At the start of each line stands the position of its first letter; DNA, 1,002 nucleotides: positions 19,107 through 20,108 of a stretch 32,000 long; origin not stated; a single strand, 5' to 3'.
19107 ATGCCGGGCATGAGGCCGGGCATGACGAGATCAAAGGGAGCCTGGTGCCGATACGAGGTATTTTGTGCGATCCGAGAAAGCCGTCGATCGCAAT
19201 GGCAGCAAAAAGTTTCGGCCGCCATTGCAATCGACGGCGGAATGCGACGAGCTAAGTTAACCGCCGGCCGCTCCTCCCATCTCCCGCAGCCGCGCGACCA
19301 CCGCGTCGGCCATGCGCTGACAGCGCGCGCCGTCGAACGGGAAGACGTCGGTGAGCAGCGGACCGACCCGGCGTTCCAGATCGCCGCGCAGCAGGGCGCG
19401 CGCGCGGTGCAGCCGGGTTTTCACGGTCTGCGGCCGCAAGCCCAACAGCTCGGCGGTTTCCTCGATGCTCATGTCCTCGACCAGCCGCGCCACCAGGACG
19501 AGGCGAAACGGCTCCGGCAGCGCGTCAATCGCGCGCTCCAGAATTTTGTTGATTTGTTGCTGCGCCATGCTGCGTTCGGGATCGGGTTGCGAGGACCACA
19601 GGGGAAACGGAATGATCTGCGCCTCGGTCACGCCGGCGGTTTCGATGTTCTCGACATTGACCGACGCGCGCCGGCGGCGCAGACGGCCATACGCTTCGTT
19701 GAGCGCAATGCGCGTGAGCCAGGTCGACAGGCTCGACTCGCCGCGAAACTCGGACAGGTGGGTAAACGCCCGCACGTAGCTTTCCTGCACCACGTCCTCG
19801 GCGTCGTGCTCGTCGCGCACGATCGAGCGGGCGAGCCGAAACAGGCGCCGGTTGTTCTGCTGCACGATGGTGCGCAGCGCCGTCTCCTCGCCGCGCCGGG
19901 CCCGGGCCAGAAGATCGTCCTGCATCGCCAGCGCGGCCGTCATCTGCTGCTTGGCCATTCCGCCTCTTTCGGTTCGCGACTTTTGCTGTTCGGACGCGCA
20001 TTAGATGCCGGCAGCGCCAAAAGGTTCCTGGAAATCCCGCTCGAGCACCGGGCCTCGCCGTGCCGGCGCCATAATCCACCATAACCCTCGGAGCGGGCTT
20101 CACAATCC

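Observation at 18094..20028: ECF sigma factor with a duplicated ECF-type promoter in front of itself and of a DUF4142-cupredoxin operon, and no anti-sigma gene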

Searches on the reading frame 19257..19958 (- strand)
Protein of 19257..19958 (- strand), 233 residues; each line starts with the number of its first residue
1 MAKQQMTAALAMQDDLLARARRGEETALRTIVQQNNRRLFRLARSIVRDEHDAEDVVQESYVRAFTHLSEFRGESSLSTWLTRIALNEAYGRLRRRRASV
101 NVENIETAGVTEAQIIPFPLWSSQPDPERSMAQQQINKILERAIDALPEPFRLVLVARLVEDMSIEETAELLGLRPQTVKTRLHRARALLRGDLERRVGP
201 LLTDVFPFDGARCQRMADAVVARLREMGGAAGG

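Call 3: search_protein_families(library=pfam, proteins=[window:19257-19958:-], max_evalue=0.01)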
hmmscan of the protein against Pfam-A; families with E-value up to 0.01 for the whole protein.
window:19257-19958:- (233 aa): 7 families
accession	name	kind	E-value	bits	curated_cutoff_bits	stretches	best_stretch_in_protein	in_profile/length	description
PF04542.20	Sigma70_r2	-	8.6e-18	64.3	24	1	31-97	1-69/71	Sigma-70 region 2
PF08281.18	Sigma70_r4_2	-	8.9e-15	54.5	25.7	1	139-190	3-54/54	Sigma-70, region 4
PF04545.22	Sigma70_r4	-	4e-08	33.1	24.1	1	143-191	1-49/50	Sigma-70, region 4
PF13556.12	HTH_30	-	5.9e-07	29.6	27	1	155-196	5-46/59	PucR C-terminal helix-turn-helix domain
PF07638.17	Sigma70_ECF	-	1.3e-05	25.6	21.1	1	15-194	6-183/185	ECF sigma factor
PF13542.12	HTH_Tnp_ISL3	-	0.00098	19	27.4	1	156-186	20-50/51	Helix-turn-helix domain of transposase family ISL3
PF13518.12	HTH_28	-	0.0027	18.2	25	0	151-188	1-38/52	Helix-turn-helix domain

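Call 4: search_protein_families(library=ncbifam, proteins=[window:19257-19958:-], max_evalue=0.01)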
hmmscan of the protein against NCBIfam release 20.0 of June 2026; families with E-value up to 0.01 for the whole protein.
window:19257-19958:- (233 aa): 90 families (the best 25 are shown)
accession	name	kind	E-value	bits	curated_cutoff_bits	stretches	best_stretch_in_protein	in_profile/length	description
NF008888.0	PRK11922.1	equivalog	9.1e-87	290.5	204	1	3-226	7-228/231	RNA polymerase sigma factor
NF007223.0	PRK09641.1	equivalog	6.1e-37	127.3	209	1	14-195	6-185/187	RNA polymerase sigma factor SigW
TIGR02948.1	SigW_bacill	equivalog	6.1e-33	114.4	243.1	1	15-194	7-184/187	RNA polymerase sigma factor SigW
NF004113.0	PRK05602.1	equivalog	1e-32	113.5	208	1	11-197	30-204/211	RNA polymerase sigma factor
TIGR02937.1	sigma70-ECF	superfamily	3.8e-32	111.2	42.9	1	27-191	2-162/165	sigma-70 family RNA polymerase sigma factor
TIGR02939.1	RpoE_Sigma70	equivalog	1.4e-31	110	236.15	1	14-191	8-183/190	RNA polymerase sigma factor RpoE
NF007225.0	PRK09643.1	equivalog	7.2e-30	104.2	190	1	12-195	13-183/204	RNA polymerase sigma factor SigM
NF009166.1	PRK12513.1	equivalog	2.2e-28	99.3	206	1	10-195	6-187/193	RNA polymerase sigma factor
TIGR02985.1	Sig70_bacteroi1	subfamily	1.6e-27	96.7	126.4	1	27-193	2-161/162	RNA polymerase sigma-70 factor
NF058625.1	sigma_PG0214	equivalog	2.9e-26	92.2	130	1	28-196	6-163/170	GFO_1088 family ECF-type sigma factor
NF053879.1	RNAPolSigSigVBac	equivalog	6.5e-26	90.9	190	2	26-104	4-82/160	RNA polymerase sigma factor SigV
TIGR02983.1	SigE-fam_strep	subfamily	8.8e-26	90.7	141.55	1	23-196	3-160/162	SigE family RNA polymerase sigma factor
TIGR02954.1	Sig70_famx3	hypoth_equivalog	9.5e-26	90.6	188.5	1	15-196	5-169/170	RNA polymerase sigma-70 factor, TIGR02954 family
NF007229.0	PRK09647.1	equivalog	9.7e-26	90.5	265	1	23-197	41-205/220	RNA polymerase sigma factor SigE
NF009168.0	PRK12515.1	subfamily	2.8e-25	88.9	236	1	8-194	4-179/189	RNA polymerase sigma factor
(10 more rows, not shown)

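Call 5: find_homologous_proteins(query=window:19257-19958:-)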
Query window:19257-19958:- (233 aa): 7141 proteins with E <= 0.001 among 8000 candidates; the best 120 are listed.
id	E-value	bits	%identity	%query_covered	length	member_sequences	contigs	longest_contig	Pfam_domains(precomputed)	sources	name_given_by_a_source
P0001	6.5e-143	491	100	100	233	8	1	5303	PF07638.18,PF04545.23,PF04542.21,PF08281.19,PF13556.13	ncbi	-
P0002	3.2e-131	453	93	100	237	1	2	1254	PF07638.18,PF04545.23,PF04542.21,PF08281.19,PF13556.13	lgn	-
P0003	1.4e-130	451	93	98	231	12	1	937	PF07638.18,PF04545.23,PF04542.21,PF08281.19,PF13556.13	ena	-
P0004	1.6e-130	451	91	100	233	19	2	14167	PF04545.23,PF04542.21,PF08281.19,PF13556.13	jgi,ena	-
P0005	2.9e-130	450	91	100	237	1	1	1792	PF07638.18,PF04545.23,PF04542.21,PF08281.19,PF13556.13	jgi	-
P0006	2.1e-129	447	90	100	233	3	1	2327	PF07638.18,PF04545.23,PF04542.21,PF08281.19,PF13556.13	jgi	jgi:RNA polymerase sigma-70 factor, ECF subfamily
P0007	5.3e-128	443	91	98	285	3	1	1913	PF04545.23,PF04542.21,PF08281.19,PF13556.13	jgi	jgi:RNA polymerase sigma-70 factor (ECF subfamily)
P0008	1.1e-126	439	89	98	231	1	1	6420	PF07638.18,PF04545.23,PF04542.21,PF08281.19,PF13556.13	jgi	jgi:RNA polymerase sigma-70 factor (ECF subfamily)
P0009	2.7e-126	437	90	98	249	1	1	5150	PF07638.18,PF04545.23,PF04542.21,PF08281.19,PF13556.13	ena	-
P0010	9.2e-124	429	89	98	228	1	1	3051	PF04545.23,PF04542.21,PF08281.19,PF13556.13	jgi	jgi:RNA polymerase sigma-70 factor, ECF subfamily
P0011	2.0e-123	428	89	97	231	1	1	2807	PF07638.18,PF04545.23,PF04542.21,PF08281.19,PF13556.13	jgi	-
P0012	3.1e-116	404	82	100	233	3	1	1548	PF04545.23,PF04542.21,PF08281.19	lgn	-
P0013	6.3e-104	364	74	98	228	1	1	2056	PF07638.18,PF04545.23,PF04542.21,PF08281.19,PF13556.13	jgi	jgi:RNA polymerase sigma-70 factor (ECF subfamily)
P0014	1.4e-103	363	75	97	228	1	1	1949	PF04545.23,PF04542.21,PF08281.19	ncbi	ncbi:MAG: RNA polymerase sigma factor [Steroidobacteraceae bacterium]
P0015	4.8e-102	358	72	97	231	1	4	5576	PF07638.18,PF04545.23,PF04542.21,PF08281.19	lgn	-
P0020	1.6e-99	350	74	97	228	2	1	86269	PF04545.23,PF04542.21,PF08281.19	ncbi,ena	-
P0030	4.0e-98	345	73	98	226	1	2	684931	PF07638.18,PF04545.23,PF04542.21,PF08281.19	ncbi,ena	-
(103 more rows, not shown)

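Call 20: find_related_loci(query=A1, collection=genome_contigs, flank=4000)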
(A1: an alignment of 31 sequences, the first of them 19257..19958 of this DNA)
Query A1 (233 aa) in genome_contigs; peptide patterns used: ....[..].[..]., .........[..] (x = any residue, [..] = any of these).
600 stretches matched a pattern (row limit reached: there are more); 323 encode a relative of the query (tblastn E <= 1e-3); the best 80 are kept; 80 distinct loci.
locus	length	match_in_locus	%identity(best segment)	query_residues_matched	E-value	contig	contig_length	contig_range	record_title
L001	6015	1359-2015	57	5-224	2e-83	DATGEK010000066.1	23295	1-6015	MAG TPA_asm: Aliidongia sp. isolate SMAG_U9700 k141_1429156, whole genome shotgun sequence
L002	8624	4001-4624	60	15-224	1e-82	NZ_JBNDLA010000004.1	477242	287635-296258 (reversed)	Bradyrhizobium sp. I1.14.4 Ga0500254_04, whole genome shotgun sequence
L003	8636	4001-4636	58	15-229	3e-78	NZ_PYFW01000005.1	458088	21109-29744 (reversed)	Bradyrhizobium sp. MOS003 mos003_5, whole genome shotgun sequence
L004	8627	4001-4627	60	15-224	5e-78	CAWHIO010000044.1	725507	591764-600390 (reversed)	MAG: uncultured Alphaproteobacteria bacterium isolate MFD01872.bin.3.390 genome assembly, contig: contig_37331, whole ge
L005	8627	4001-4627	58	15-224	6e-76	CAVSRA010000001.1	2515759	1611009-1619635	MAG: uncultured Alphaproteobacteria bacterium isolate MFD04463.bin.2.25 genome assembly, contig: contig_13251, whole gen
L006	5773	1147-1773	59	15-224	2e-75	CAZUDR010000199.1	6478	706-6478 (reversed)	MAG TPA_asm: uncultured Undibacter sp. isolate SRP214966_co6_103 genome assembly, contig: NODE_9276_length_6478_cov_5.99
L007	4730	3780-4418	59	11-224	2e-75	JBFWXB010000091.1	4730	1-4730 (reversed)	MAG: Variibacter sp. isolate CA_2019_TPBS_130 NODE_63386_length_4730_cov_7.480339_TPBS, whole genome shotgun sequence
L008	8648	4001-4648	56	8-224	1e-74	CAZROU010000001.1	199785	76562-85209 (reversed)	MAG TPA_asm: uncultured Mesorhizobium sp. isolate binchicken_co322_75 genome assembly, contig: NODE_77_length_199785_cov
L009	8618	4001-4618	59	17-224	5e-75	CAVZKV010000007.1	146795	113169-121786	MAG: uncultured Alphaproteobacteria bacterium isolate MFD09267.bin.2.97 genome assembly, contig: contig_131081, whole ge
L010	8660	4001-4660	56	16-231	3e-73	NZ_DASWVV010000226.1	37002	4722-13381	MAG: Devosia sp. isolate SMAG_U3639 k141_571467, whole genome shotgun sequence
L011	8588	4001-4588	58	27-224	5e-73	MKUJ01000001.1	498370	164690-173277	MAG: Afipia sp. 64-13 SCNpilot_expt_1000_bf_scaffold_142, whole genome shotgun sequence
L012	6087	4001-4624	57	15-224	5e-72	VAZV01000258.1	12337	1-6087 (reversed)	MAG: Alphaproteobacteria bacterium isolate AP_17 14_0919_09_20cm_scaffold_953, whole genome shotgun sequence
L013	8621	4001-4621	55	16-228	6e-72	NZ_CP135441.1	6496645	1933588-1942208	Mesorhizobium sp. ISC25 chromosome, complete genome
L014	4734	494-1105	56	18-224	8e-72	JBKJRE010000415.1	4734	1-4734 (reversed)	MAG: Rhizobiaceae bacterium isolate ant_bin.522 k117_4972219, whole genome shotgun sequence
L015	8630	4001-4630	56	11-224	8e-72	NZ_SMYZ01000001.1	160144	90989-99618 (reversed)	Mesorhizobium norvegicum strain 10.2.2 10-2-2_contig_1, whole genome shotgun sequence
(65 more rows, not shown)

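Call 24: search_dna_similar(query=window:19257-19958:-, collection=plasmids, mode=protein, max_rows=30, max_evalue=1e-30)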
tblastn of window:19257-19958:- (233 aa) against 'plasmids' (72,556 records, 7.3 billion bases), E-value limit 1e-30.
Records with a match: 226; places in all: 231; records where one place covers at least 80% of the query: 224.
Best place of each record, by identity: 60-80% 1; <60% 225.
By first word of the organism name: Rhizobium 105; Sinorhizobium 78; Ensifer 9; Mesorhizobium 4; Phyllobacterium 3; Methylocystis 3; Variovorax 3; Caballeronia 3; Burkholderia 3; Microvirga 2; and 9 more.
By predicted mobility (MOB-suite, as given by PLSDB): non-mobilizable 92; conjugative 71; mobilizable 63.
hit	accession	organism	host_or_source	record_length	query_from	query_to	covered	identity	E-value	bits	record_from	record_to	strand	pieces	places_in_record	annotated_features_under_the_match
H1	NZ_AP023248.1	Mesorhizobium sp. 131-2-1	Lotus japonicus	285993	3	224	95%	55.9%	5e-70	239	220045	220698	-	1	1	RNA polymerase sigma factor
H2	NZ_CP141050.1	Microvirga lotononidis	-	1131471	1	224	96%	53.9%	7e-57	201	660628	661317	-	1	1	none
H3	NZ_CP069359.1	Microvirga sp. VF16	Vachellia farnesiana,Cell culture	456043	1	224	96%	53.4%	3e-61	214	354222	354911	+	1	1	RNA polymerase sigma factor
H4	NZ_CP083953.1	Mesorhizobium sp. B2-1-8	cell culture,soil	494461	3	224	95%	53.5%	6e-68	233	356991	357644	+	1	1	RNA polymerase sigma factor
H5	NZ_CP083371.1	Ensifer canadensis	Melilotus albus,Cell Culture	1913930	7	224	94%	54.3%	2e-62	217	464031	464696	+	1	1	none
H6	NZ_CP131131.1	Shinella zoogloeoides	isolate,Activated charcoal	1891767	13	224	91%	54.9%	1e-66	229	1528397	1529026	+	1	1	none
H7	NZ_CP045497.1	Mesorhizobium sp. INR15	pure culture,nutrient broth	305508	15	224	90%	55.5%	9e-67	229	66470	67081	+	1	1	RNA polymerase sigma factor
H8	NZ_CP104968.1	Phyllobacterium sp. A18/5-2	Vicia costata,cell culture,root nodule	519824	3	224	95%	52.3%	9e-65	224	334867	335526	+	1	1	RNA polymerase sigma factor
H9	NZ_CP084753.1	Roseateles sp. XES5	Xenopus laevis,bacterial culture,swab ...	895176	1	224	96%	51.8%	7e-63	218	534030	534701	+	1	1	RNA polymerase sigma factor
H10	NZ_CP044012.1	Sinorhizobium sp. BG8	Prosopis cineraria,pure bacterial ...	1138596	15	232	94%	53.0%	7e-64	221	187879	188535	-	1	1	none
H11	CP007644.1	Rhizobium etli bv. phaseoli str. IE4803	Phaseolus vulgaris,whole organism,nodule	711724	16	229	92%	53.7%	6e-56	198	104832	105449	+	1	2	RNA polymerase sigma factor protein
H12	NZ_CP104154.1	Rhizobium sophoriradicis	Phaseolus vulgaris,cell culture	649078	16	229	92%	53.7%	6e-56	198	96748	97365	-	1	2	RNA polymerase sigma factor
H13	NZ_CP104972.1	Phyllobacterium zundukense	Vicia costata,cell culture,root nodule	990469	15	224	90%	54.5%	6e-60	210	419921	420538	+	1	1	RNA polymerase sigma factor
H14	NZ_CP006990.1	Rhizobium etli bv. mimosae str. IE4771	Phaseolus vulgaris,whole organism,nodule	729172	16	229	92%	53.3%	1e-55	197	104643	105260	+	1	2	none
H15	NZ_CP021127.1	Rhizobium sp. Kim5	Phaseolus vulgaris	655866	16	229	92%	53.3%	1e-55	197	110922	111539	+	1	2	RNA polymerase sigma factor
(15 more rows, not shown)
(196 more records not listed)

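Call 26: search_dna_similar(query=window:19257-19958:-, collection=plasmids, mode=protein, max_rows=60, max_evalue=1e-30, rows=spread)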
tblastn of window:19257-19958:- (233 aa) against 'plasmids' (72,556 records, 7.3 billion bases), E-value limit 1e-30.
Records with a match: 226; places in all: 231; records where one place covers at least 80% of the query: 224.
Best place of each record, by identity: 60-80% 1; <60% 225.
By first word of the organism name: Rhizobium 105; Sinorhizobium 78; Ensifer 9; Mesorhizobium 4; Phyllobacterium 3; Methylocystis 3; Variovorax 3; Caballeronia 3; Burkholderia 3; Microvirga 2; and 9 more.
By predicted mobility (MOB-suite, as given by PLSDB): non-mobilizable 92; conjugative 71; mobilizable 63.
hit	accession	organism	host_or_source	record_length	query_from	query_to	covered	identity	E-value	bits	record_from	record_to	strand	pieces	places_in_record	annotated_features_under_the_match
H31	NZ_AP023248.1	Mesorhizobium sp. 131-2-1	Lotus japonicus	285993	3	224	95%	55.9%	5e-70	239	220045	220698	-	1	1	RNA polymerase sigma factor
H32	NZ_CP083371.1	Ensifer canadensis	Melilotus albus,Cell Culture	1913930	7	224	94%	54.3%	2e-62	217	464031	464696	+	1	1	none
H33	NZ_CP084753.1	Roseateles sp. XES5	Xenopus laevis,bacterial culture,swab ...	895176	1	224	96%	51.8%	7e-63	218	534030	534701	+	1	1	RNA polymerase sigma factor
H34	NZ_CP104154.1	Rhizobium sophoriradicis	Phaseolus vulgaris,cell culture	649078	16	229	92%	53.7%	6e-56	198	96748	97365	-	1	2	RNA polymerase sigma factor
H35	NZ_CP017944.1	Phyllobacterium zundukense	Oxytropis triphylla,cell culture,root ...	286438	15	224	90%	53.8%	1e-64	224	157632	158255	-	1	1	RNA polymerase sigma factor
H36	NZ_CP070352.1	Ensifer sp. PDNC004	cell culture,Plastic debris in ...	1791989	16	224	90%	53.8%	4e-63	219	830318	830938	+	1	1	none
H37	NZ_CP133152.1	Sinorhizobium chiapasense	Acaciella angustissima,cell culture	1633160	5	224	94%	50.7%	9e-60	209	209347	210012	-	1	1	none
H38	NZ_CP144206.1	Sinorhizobium chiapasense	mixed culture,rhizosphere soil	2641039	15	224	90%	52.9%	1e-64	223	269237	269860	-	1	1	none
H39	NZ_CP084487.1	Ensifer adhaerens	cellculture,soil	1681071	14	224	91%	52.4%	2e-61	214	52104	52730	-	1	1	none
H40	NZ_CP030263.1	Ensifer adhaerens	Zea mays,whole organism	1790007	14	224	91%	52.4%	2e-61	214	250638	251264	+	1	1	none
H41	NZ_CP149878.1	Rhizobium sp. T1473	Medicago sativa,Cell Culture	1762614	27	224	85%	55.1%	2e-63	220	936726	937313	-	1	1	none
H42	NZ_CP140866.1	Rhizobium leguminosarum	Trifolium pratense,whole organism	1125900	3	226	96%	48.4%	1e-62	218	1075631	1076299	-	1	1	record has no annotation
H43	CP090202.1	Rhizobium leguminosarum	Trifolium ambiguum,Cell culture,nodule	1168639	3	226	96%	48.4%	1e-62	218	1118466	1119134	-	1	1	RNA polymerase sigma factor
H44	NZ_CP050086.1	Rhizobium leguminosarum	Trifolium pratense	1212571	3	226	96%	48.4%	1e-62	218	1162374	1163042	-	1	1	record has no annotation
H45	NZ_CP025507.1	Rhizobium leguminosarum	Pisum sativum,pea nodule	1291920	3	226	96%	48.4%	1e-62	218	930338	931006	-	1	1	record has no annotation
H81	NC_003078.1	Sinorhizobium meliloti 1021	-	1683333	28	224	85%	51.8%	7e-61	213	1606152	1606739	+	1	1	none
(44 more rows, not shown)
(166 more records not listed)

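Call 28: get_annotated_region(hit=H81, flank=2500)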
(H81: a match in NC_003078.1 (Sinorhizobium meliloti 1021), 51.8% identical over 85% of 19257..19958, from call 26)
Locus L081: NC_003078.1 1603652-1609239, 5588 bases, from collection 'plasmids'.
description: Sinorhizobium meliloti 1021 plasmid pSymB, complete sequence
organism: Sinorhizobium meliloti 1021 (NCBI taxid 266834)
taxonomy: Bacteria; Pseudomonadota; Alphaproteobacteria; Hyphomicrobiales; Rhizobiaceae; Sinorhizobium; Sinorhizobium meliloti; Sinorhizobium meliloti 1021
host: -; source: -; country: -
typing (MOB-suite, as given by PLSDB): mobilizable; relaxase MOBQ
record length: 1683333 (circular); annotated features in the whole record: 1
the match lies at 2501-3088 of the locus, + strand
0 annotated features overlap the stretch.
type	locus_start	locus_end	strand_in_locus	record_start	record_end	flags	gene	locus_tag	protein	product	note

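Call 32: predict_structure(alignment_id=A1)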
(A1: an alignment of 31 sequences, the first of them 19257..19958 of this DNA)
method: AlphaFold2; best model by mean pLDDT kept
length: 233 residues; sequences in the alignment: 31
mean_pLDDT: 72.0   pTM: 0.46
mean pLDDT of the five models: 72.0, 68.2, 65.7, 51.3, 44.3
residues with pLDDT >= 90: 6; 70-90: 154; 50-70: 35; < 50: 38
segments of 3 or more residues with pLDDT < 50: 99-101, 104-123, 201-208, 230-233
pLDDT, mean of each block of 10 residues (from residue 1): 54 83 86 86 83 89 87 82 87 66 45 37 59 75 76 79 84 85 79 59 43 73 70 38
secondary structure, 60 per line:
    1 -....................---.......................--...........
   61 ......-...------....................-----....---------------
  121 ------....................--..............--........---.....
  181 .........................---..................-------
elements in order: H2-21 H25-47 H50-66 H77-96 H102-105 H127-146 H149-162 H165-172 H176-205 H209-226

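Call 37: find_encoding_contigs(protein=P0004, flank=3000, max_places=3)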
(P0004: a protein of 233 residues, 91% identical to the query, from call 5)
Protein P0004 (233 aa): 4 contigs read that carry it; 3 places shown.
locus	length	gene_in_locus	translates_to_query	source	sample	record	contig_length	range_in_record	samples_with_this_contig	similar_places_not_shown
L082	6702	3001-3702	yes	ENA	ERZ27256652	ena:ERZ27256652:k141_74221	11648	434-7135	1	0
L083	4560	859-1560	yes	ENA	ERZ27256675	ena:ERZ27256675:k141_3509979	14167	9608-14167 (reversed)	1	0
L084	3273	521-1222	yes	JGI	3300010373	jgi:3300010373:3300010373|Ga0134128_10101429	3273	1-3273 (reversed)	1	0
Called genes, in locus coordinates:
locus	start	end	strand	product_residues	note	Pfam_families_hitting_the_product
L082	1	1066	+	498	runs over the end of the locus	?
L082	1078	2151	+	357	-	PF00296:Bac_luciferase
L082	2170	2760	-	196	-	PF01844:HNH, PF14279:HNH_5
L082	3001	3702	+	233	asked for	PF04542:Sigma70_r2, PF08281:Sigma70_r4_2, PF04545:Sigma70_r4, PF13556:HTH_30 (weak)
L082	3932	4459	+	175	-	PF13628:DUF4142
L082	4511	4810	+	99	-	PF13473:Cupredoxin_1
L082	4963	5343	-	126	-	PF00072:Response_reg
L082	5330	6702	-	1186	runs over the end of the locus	PF01339:CheB_methylest, PF03705:CheR_N, PF01739:CheR, PF13596:PAS_10, PF00989:PAS (weak), PF08447:PAS_3 (weak), PF13426:PAS_9, PF07536:HWE_HK, +1 more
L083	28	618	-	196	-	PF01844:HNH, PF14279:HNH_5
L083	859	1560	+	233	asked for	PF04542:Sigma70_r2, PF08281:Sigma70_r4_2, PF04545:Sigma70_r4, PF13556:HTH_30 (weak)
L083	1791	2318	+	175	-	PF13628:DUF4142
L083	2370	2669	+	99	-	PF13473:Cupredoxin_1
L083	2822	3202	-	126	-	PF00072:Response_reg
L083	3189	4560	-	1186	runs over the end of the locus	PF01339:CheB_methylest, PF03705:CheR_N, PF01739:CheR, PF08448:PAS_4 (weak), PF13596:PAS_10, PF00989:PAS (weak), PF13426:PAS_9, PF07536:HWE_HK, +2 more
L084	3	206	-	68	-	?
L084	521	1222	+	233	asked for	PF04542:Sigma70_r2, PF08281:Sigma70_r4_2, PF04545:Sigma70_r4, PF13556:HTH_30 (weak)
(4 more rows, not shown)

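Call 38: find_encoding_contigs(protein=P0020, flank=3000, max_places=2)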
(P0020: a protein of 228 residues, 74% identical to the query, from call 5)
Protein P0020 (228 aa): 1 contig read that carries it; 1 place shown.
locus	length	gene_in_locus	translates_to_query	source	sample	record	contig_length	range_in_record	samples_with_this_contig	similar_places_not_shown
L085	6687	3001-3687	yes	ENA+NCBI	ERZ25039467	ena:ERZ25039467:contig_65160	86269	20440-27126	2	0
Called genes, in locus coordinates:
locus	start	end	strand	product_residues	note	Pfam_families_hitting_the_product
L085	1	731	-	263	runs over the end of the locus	PF00005:ABC_tran, PF13304:AAA_21 (faint), PF12399:BCA_ABC_TP_C (weak)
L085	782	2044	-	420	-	PF13433:Peripla_BP_5, PF13458:Peripla_BP_6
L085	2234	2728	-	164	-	PF01844:HNH, PF14279:HNH_5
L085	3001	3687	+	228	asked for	PF04542:Sigma70_r2, PF04545:Sigma70_r4, PF08281:Sigma70_r4_2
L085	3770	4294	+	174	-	PF13628:DUF4142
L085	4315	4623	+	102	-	PF13473:Cupredoxin_1 (weak), PF00127:Copper-bind (faint)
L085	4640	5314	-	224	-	PF02230:Abhydrolase_2, PF01738:DLH (weak), PF00326:Peptidase_S9 (weak)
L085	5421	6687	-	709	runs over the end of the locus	PF13505:OMP_b-brl, PF04966:OprB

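Call 39: find_encoding_contigs(protein=P0030, flank=3000, max_places=2)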
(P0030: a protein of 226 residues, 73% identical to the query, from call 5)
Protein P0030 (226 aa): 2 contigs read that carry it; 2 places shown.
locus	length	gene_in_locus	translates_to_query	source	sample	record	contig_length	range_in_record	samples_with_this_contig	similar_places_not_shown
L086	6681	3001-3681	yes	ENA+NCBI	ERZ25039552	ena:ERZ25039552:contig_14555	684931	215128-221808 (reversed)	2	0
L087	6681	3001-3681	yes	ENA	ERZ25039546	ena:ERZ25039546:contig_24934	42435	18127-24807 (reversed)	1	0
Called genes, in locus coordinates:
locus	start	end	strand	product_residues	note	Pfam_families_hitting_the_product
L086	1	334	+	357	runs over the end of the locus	PF00296:Bac_luciferase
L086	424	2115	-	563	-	PF02690:Na_Pi_cotrans, PF01895:PhoU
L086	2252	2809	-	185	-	PF01844:HNH, PF14279:HNH_5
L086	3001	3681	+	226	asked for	PF07638:Sigma70_ECF (weak), PF04542:Sigma70_r2, PF08281:Sigma70_r4_2, PF04545:Sigma70_r4 (weak)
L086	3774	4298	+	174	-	PF13628:DUF4142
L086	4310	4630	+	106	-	PF13473:Cupredoxin_1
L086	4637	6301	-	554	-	PF00732:GMC_oxred_N, PF05199:GMC_oxred_C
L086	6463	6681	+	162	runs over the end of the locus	PF02663:FmdE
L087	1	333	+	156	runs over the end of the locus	-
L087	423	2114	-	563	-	PF02690:Na_Pi_cotrans, PF01895:PhoU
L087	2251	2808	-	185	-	PF01844:HNH, PF14279:HNH_5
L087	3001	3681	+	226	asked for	PF07638:Sigma70_ECF (weak), PF04542:Sigma70_r2, PF08281:Sigma70_r4_2, PF04545:Sigma70_r4 (weak)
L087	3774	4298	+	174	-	PF13628:DUF4142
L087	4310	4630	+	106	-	PF13473:Cupredoxin_1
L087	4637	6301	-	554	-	PF00732:GMC_oxred_N, PF05199:GMC_oxred_C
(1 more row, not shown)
